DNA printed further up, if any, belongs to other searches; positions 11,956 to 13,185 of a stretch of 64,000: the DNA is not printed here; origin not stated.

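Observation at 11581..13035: Tripartite hipB-hipS-hipT toxin-antitoxin module (split HipA) directly overlapping the mfd start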

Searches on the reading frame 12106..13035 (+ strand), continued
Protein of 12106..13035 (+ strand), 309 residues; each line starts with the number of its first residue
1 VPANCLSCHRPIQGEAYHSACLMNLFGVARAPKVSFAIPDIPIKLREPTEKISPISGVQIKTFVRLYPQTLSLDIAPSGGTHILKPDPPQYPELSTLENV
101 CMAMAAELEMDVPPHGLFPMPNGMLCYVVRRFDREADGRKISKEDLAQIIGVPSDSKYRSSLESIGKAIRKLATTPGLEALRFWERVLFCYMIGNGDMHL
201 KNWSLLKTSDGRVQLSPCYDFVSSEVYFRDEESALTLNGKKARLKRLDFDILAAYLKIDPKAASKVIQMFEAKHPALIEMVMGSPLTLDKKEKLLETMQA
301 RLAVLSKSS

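Call 29: search_solved_structures(query=window:12106-13035:+, max_evalue=1e-9, show_alignments=5)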
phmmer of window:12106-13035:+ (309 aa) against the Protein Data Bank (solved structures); distinct sequences matched with E-value up to 1e-9: 14.
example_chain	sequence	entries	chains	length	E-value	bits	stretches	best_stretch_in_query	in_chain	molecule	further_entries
8ezr_B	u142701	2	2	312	3.6e-40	141.3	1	54-302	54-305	HipT(Lp)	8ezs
7vkb_A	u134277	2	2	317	3.7e-40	141.2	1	54-302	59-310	HipA_C domain-containing protein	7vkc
7wcf_A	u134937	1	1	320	1.4e-39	139.3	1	54-302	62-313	HipA_C domain-containing protein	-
7ab3_C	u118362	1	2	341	3.8e-18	69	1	15-227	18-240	HipA_C domain-containing protein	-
7ab4_C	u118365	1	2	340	8.4e-18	67.8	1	16-227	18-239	HipA_C domain-containing protein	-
7ab5_C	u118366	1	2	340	2.4e-17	66.3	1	15-227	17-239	HipA_C domain-containing protein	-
3tpd_A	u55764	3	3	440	4.4e-11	45.8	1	39-249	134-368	Serine/threonine-protein kinase HipA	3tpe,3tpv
2wiu_A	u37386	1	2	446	1.2e-10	44.3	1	39-249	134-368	PROTEIN HIPA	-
3hzi_A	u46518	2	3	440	3e-10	43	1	39-249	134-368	Protein hipA | Serine/threonine-protein kinase HipA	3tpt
3tpb_A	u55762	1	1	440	3.3e-10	42.9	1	39-249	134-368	Serine/threonine-protein kinase HipA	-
4yg7_D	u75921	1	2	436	7.8e-10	41.7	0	39-249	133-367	Serine/threonine-protein kinase HipA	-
3fbr_A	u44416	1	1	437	7.9e-10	41.7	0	39-249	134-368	Serine/threonine-protein kinase toxin HipA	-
3dnt_A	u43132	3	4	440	8e-10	41.6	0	39-249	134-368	Protein hipA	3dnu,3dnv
5k98_A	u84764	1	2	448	8.5e-10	41.6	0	39-249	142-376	Serine/threonine-protein kinase HipA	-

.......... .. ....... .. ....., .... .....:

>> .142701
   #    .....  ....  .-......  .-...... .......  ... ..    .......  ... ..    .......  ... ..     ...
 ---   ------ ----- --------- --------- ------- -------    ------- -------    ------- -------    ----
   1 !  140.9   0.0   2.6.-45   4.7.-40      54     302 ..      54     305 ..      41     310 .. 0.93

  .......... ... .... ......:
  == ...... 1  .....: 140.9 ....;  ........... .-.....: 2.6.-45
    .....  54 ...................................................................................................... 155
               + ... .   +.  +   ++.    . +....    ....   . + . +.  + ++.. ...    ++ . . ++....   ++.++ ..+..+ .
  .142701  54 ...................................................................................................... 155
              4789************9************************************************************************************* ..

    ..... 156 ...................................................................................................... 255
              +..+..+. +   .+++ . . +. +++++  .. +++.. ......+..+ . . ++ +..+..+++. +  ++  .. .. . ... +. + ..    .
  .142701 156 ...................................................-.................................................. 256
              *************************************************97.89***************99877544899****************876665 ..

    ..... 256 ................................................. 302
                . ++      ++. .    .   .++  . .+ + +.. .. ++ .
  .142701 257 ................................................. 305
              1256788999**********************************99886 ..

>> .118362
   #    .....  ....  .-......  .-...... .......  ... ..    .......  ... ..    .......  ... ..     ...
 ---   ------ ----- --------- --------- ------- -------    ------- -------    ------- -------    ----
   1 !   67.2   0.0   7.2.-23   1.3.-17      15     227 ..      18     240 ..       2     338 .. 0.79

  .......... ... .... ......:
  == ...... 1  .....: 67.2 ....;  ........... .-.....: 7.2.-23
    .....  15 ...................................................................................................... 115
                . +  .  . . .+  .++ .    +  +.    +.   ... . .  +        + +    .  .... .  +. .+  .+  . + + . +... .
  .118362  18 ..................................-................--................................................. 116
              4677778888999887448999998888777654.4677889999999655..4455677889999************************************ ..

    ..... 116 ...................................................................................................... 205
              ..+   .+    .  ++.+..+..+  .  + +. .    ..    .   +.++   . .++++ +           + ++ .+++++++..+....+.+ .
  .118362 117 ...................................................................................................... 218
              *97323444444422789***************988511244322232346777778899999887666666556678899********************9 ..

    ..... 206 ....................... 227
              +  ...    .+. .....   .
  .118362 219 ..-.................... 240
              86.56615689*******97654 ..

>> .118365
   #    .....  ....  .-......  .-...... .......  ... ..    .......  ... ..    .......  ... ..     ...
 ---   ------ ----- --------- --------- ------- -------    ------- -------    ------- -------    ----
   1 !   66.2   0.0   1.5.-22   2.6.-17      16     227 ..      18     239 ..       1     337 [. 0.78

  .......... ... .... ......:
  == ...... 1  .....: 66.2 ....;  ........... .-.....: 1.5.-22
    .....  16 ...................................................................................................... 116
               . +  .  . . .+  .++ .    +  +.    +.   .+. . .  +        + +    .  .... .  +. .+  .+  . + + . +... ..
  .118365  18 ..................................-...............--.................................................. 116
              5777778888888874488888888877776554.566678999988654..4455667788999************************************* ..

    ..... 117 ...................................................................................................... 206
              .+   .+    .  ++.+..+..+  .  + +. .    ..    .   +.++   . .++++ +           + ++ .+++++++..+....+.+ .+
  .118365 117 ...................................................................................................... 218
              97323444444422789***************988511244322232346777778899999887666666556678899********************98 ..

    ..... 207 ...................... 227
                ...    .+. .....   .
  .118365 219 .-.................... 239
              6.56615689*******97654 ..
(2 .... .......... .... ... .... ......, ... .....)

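Call 30: list_cluster_members(proteins=[P0007, P0001, P0002, P0004, P0005, P0006])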
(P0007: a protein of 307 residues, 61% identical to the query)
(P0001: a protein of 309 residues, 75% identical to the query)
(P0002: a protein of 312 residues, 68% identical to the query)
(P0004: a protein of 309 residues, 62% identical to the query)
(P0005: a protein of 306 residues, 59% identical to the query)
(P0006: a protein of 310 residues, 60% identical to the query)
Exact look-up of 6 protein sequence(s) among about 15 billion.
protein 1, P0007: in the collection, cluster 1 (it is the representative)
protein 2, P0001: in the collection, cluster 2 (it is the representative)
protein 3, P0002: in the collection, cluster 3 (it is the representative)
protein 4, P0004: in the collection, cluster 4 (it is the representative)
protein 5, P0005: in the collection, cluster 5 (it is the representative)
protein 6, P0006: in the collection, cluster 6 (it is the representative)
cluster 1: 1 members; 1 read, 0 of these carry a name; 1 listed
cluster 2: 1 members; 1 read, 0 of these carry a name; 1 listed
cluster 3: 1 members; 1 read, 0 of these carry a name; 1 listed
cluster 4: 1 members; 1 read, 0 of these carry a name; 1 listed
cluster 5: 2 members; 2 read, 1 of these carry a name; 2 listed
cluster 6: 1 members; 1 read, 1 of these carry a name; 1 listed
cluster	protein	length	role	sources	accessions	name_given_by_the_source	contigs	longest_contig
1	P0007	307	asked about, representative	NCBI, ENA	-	-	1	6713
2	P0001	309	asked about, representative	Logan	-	-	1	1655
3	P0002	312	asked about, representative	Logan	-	-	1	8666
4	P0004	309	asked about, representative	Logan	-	-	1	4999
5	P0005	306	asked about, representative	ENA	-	-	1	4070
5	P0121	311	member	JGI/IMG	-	serine/threonine-protein kinase HipA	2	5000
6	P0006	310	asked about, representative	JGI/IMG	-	serine/threonine-protein kinase HipA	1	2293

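Call 33: find_related_loci(query=A1, collection=metagenome_contigs, flank=6000)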
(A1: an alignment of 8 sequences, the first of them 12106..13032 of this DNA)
Query A1 (309 aa) in metagenome_contigs; peptide patterns used: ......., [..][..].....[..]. (x = any residue, [..] = any of these).
600 stretches matched a pattern (row limit reached: there are more); 584 encode a relative of the query (tblastn E <= 1e-3); the best 80 are kept; 80 distinct loci.
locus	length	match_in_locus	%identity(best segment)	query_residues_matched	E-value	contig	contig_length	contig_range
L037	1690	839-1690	62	1-284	5e-131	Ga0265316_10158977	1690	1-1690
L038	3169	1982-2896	49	4-307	3e-96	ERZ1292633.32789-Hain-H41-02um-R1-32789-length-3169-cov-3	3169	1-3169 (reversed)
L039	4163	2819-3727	49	4-305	2e-92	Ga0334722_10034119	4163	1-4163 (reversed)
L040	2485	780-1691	46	3-305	1e-94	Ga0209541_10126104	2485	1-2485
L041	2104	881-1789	49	1-305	8e-96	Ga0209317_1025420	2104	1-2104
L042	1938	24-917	47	5-301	3e-94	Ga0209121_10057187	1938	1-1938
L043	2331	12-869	49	17-305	2e-92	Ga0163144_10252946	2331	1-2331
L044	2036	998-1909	45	5-308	1e-92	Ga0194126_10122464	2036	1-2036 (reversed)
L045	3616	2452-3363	45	5-308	3e-89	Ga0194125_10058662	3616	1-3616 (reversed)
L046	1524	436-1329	47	3-301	3e-93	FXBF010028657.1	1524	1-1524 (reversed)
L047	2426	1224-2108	48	5-299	1e-89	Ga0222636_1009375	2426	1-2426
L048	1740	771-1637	47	5-292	2e-91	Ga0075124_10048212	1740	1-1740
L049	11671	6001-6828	47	5-281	1e-84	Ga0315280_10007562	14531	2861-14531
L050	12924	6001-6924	46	1-307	1e-83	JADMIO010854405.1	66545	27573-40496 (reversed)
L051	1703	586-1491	45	5-306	7e-88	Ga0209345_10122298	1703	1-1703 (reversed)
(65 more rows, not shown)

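Call 53: search_protein_families(library=padloc, proteins=[window:12106-13035:+], max_evalue=0.001)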
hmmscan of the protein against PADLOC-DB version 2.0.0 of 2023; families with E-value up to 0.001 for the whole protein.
window:12106-13035:+ (309 aa): 5 families
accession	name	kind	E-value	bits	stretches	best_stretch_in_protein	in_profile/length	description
PDLC04339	PDC-M03A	-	4.5e-09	34.1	1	157-233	116-186/293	-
PDLC04340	PDC-M03A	-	3.8e-08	31.2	1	122-280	73-214/280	-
PDLC04344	PDC-M03A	-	1.8e-06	25.7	1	187-224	154-191/305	-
PDLC04342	PDC-M03A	-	6.2e-06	24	1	161-232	123-201/299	-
PDLC04343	PDC-M03A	-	0.00059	17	1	160-225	192-259/370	-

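Call 54: search_dna_similar(query=window:12106-13035:+, collection=plasmids, mode=protein, max_rows=10)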
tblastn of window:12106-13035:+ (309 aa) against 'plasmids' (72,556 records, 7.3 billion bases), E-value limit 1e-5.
Records with a match: 729; places in all: 829; records where one place covers at least 80% of the query: 22.
Best place of each record, by identity: <60% 729.
By first word of the organism name: Acinetobacter 172; Rhizobium 64; Sinorhizobium 55; Agrobacterium 48; Pseudosulfitobacter 45; Bradyrhizobium 21; Mesorhizobium 18; Novosphingobium 11; Sphingobium 11; Shinella 9; and 123 more.
By predicted mobility (MOB-suite, as given by PLSDB): non-mobilizable 361; mobilizable 202; conjugative 166.
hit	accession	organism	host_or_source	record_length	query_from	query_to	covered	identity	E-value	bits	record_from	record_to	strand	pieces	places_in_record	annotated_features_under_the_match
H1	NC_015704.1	Runella slithyformis DSM 19594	fresh water lake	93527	1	284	92%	39.5%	3e-58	208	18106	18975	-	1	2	HipA domain-containing protein | HipA N-terminal domain-containing protein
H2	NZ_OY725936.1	Bacteroides finegoldii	-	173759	4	307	98%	36.1%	4e-50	185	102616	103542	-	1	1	HipA domain-containing protein | HipA N-terminal domain-containing protein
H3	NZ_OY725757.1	Parabacteroides distasonis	-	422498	4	307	98%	35.5%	2e-48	180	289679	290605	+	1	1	HipA domain-containing protein | HipA N-terminal domain-containing protein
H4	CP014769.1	Hymenobacter psoromatis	Lichen,single cell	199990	5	281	90%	35.7%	1e-44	169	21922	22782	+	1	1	toxin HipA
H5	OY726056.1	Phocaeicola massiliensis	-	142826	3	250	80%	37.4%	1e-45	172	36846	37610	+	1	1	record has no annotation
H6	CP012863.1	Persicobacter sp. JZB09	cell culture,soil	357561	3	270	87%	32.5%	3e-38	150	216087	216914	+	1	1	record has no annotation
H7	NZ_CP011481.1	Hoeflea sp. IMCC20628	-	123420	55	281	73%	37.6%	5e-30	127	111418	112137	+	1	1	HipA domain-containing protein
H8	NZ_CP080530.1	Mesorhizobium sp. AR02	Oxytropis sp.,Cell culture,root nodule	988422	55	285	75%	36.0%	2e-29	125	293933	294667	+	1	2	HipA domain-containing protein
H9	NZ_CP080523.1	Mesorhizobium sp. AR10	Astragalus sp.,Cell culture,root nodule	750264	55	285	75%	36.0%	3e-29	124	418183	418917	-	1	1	HipA domain-containing protein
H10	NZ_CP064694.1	Bradyrhizobium sp. 187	Acmispon strigosus,cell culture,root ...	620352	4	271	87%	30.9%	5e-21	100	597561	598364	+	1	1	type II toxin-antitoxin system HipA family toxin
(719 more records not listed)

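Call 55: search_dna_similar(query=window:12106-13035:+, collection=phages, mode=protein, max_rows=10)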
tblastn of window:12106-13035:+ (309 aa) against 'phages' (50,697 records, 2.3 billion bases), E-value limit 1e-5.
Records with a match: 1; places in all: 1; records where one place covers at least 80% of the query: 0.
Best place of each record, by identity: <60% 1.
By first word of the organism name: Bacteriophage 1.
By host as written in the record: - 1.
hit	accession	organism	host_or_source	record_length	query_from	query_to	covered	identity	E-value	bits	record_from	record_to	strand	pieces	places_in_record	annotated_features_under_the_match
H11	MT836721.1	Bacteriophage sp.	human fecal samples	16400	55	225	55%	29.9%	1e-10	68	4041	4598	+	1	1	record has no annotation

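Call 59: find_encoding_contigs(protein=P0001, flank=5000, max_places=2)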
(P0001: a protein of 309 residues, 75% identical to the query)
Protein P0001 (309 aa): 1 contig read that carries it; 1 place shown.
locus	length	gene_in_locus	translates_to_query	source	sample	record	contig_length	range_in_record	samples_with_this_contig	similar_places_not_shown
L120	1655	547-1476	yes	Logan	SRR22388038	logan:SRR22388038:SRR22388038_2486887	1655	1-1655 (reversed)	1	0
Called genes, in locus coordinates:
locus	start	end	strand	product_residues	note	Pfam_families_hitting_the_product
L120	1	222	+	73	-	?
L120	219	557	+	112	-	PF13657:Couple_hipA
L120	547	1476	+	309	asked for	PF07804:HipA_C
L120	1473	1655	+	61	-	?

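Call 60: find_encoding_contigs(protein=P0121, flank=5000, max_places=2)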
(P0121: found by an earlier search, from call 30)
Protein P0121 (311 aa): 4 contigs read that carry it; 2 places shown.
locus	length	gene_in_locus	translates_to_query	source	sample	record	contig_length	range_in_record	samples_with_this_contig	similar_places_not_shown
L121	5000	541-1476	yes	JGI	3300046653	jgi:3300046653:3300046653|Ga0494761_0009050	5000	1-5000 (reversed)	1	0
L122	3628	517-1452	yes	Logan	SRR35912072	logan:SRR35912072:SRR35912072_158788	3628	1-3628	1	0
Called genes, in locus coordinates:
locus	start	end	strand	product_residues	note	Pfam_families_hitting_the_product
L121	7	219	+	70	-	PF13560:HTH_31 (weak), PF01381:HTH_3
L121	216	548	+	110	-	PF13657:Couple_hipA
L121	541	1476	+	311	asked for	PF07804:HipA_C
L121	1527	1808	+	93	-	PF13560:HTH_31, PF01381:HTH_3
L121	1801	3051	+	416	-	PF13657:Couple_hipA, PF07804:HipA_C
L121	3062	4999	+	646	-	?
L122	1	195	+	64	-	?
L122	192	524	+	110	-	PF13657:Couple_hipA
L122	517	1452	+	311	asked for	PF07804:HipA_C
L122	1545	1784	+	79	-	PF13560:HTH_31, PF13413:HTH_25 (faint), PF01381:HTH_3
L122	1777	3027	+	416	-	PF13657:Couple_hipA, PF07804:HipA_C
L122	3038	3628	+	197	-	?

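Call 61: find_encoding_contigs(protein=P0006, flank=5000, max_places=2)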
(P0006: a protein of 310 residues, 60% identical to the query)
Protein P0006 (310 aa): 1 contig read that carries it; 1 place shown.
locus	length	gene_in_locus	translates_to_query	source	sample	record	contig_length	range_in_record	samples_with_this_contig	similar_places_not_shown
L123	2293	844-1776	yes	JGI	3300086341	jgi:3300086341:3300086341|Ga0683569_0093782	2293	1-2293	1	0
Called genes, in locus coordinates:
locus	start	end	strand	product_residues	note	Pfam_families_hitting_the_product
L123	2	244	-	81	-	?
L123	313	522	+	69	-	PF13560:HTH_31 (weak), PF01381:HTH_3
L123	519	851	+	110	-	PF13657:Couple_hipA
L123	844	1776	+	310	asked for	PF07804:HipA_C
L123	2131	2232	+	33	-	-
